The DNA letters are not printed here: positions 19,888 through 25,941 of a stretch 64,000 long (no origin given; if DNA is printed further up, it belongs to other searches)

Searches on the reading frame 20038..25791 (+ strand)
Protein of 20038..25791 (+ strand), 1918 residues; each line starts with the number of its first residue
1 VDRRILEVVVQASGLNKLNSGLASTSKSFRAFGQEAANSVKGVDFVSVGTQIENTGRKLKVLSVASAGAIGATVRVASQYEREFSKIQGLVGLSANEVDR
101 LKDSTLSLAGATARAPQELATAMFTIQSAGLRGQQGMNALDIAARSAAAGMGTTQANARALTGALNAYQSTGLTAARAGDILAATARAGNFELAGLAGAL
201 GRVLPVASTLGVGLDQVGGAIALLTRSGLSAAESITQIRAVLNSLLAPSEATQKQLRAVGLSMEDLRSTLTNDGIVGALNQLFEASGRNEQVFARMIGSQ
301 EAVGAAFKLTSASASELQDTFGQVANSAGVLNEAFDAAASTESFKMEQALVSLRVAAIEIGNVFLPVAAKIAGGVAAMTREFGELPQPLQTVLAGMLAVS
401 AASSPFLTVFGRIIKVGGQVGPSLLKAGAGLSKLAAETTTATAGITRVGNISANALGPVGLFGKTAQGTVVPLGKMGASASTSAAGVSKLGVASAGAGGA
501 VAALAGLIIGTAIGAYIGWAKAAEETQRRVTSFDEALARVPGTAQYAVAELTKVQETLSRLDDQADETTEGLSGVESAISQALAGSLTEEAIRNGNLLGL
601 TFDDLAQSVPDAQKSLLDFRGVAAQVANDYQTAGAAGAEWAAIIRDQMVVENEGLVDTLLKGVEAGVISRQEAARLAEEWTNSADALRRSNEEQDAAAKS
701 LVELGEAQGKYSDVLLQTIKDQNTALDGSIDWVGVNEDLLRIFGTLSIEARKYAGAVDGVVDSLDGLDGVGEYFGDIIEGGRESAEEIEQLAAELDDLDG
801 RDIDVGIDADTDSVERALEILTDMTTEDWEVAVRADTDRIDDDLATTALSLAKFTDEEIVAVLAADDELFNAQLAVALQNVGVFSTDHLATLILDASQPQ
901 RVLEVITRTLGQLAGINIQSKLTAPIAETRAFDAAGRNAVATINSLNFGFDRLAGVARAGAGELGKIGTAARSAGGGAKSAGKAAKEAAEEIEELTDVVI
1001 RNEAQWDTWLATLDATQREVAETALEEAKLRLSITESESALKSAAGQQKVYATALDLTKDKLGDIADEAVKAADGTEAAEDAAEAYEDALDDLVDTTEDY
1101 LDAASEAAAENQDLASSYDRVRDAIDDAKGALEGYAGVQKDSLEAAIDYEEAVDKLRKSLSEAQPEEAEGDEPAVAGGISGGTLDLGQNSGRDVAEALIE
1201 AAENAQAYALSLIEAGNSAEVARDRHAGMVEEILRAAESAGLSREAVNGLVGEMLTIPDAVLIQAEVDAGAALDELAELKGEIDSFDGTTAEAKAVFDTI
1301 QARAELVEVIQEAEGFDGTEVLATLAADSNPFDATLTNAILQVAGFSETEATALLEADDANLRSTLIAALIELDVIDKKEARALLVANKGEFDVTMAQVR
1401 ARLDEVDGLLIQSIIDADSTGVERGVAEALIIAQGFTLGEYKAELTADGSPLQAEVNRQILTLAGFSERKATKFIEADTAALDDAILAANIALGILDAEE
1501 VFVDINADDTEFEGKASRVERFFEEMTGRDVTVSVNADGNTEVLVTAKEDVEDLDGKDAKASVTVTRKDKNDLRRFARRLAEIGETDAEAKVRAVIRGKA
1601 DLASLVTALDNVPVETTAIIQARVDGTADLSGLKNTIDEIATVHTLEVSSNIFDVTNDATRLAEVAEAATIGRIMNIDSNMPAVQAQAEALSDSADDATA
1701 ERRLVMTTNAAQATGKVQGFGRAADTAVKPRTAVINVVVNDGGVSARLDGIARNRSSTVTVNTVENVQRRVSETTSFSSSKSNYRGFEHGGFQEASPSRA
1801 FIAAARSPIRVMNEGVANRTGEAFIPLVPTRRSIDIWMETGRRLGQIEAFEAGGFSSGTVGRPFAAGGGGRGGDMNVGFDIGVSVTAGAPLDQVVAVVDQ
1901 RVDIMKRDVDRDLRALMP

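Call 10: search_protein_families(library=phrogs, proteins=[window:20038-25791:+], max_evalue=0.001)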
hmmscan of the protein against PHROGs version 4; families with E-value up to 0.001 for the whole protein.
window:20038-25791:+ (1918 aa): 16 families
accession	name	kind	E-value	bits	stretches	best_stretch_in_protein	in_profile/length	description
phrog_1533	-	tail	2.8e-53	181.9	1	13-609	196-758/1688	tail length tape measure protein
phrog_991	-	tail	1.7e-40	139.6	1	16-518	223-661/1966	tail length tape measure protein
phrog_4704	-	tail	1.4e-31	110.9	1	15-437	151-586/625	tail length tape measure protein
phrog_28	-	tail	3.5e-28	99.7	1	15-514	209-660/1228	tail length tape measure protein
phrog_1272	-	tail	4.6e-28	98.5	1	15-510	198-668/1606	tail length tape measure protein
phrog_1293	-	tail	3.5e-24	85.8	1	18-585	110-687/1424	tail length tape measure protein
phrog_167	-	tail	5.5e-22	78.4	1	10-518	208-695/1555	tail length tape measure protein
phrog_9696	-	tail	1.5e-20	73.6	1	18-347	28-353/1415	tail length tape measure protein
phrog_23013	-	tail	1.4e-19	70.3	1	16-453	80-501/1379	tail length tape measure protein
phrog_5493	-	tail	4.9e-18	65.9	1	17-266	15-259/1102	tail length tape measure protein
phrog_2723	-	tail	3.2e-12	46.2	1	61-285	158-393/1578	tail length tape measure protein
phrog_14441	-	tail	2.6e-11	44.7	1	8-237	9-238/241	tail length tape measure protein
phrog_5218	-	unknown function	4.7e-09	35.9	1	16-576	183-716/1599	-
phrog_5448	-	tail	1.2e-08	33.4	1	196-647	420-858/3103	tail length tape measure protein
phrog_36688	-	tail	1.1e-06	27.3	1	35-364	32-361/1600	tail length tape measure protein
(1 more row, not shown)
